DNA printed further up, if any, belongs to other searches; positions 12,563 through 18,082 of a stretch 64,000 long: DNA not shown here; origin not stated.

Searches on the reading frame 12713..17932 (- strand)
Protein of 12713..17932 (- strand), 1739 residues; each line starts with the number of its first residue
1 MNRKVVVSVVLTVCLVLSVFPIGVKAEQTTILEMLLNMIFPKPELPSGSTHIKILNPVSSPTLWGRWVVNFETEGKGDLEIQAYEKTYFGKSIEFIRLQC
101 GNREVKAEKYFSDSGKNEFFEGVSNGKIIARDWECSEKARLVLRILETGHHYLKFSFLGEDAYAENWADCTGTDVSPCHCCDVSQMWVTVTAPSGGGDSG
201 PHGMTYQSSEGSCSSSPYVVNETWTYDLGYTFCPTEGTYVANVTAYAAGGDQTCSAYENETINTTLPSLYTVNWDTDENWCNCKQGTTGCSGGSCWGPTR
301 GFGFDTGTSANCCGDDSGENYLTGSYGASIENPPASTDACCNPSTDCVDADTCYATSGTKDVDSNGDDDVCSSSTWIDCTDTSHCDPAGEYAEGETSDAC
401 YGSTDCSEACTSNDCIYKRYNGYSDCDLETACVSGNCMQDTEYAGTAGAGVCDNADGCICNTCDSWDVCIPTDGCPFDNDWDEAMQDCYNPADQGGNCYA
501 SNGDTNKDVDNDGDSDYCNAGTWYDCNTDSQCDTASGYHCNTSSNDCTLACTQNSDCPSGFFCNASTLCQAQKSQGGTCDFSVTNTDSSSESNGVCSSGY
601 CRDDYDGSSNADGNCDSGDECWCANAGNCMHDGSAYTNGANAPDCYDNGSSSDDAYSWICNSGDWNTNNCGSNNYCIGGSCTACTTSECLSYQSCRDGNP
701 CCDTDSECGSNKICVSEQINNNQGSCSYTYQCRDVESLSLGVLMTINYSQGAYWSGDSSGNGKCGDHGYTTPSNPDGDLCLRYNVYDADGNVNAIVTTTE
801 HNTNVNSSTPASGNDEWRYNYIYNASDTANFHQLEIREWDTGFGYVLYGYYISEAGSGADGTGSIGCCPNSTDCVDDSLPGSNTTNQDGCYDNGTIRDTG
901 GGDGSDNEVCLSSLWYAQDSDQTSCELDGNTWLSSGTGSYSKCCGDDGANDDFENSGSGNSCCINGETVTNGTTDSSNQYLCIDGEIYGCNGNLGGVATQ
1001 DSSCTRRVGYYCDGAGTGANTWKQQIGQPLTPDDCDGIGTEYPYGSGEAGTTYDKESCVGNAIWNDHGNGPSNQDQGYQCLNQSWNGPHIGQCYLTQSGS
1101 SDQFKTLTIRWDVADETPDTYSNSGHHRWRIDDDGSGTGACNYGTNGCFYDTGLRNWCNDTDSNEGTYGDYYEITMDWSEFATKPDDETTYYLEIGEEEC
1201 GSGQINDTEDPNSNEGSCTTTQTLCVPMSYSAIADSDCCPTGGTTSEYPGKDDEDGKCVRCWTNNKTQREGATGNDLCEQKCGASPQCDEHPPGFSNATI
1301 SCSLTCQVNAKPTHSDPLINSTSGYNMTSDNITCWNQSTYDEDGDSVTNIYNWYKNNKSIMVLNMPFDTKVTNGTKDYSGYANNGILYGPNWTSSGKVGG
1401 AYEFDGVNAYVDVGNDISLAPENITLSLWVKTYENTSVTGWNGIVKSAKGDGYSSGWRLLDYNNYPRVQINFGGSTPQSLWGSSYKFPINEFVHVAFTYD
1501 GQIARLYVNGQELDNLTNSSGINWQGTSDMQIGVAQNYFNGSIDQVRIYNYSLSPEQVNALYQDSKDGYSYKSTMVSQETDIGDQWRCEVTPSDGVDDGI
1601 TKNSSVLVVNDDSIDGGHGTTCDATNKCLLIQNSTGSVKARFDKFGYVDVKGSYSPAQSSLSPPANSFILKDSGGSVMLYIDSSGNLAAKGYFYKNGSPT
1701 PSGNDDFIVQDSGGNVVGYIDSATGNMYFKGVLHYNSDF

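Call 11: search_protein_families(library=pfam, proteins=[window:12713-17932:-], max_evalue=0.01)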
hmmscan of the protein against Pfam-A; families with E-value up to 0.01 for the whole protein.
window:12713-17932:- (1739 aa): 1 family
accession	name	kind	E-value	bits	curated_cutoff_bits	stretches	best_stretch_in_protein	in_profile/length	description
PF13385.13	Laminin_G_3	-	3.8e-27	95.7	27.6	1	1405-1558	1-150/151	Concanavalin A-like lectin/glucanases superfamily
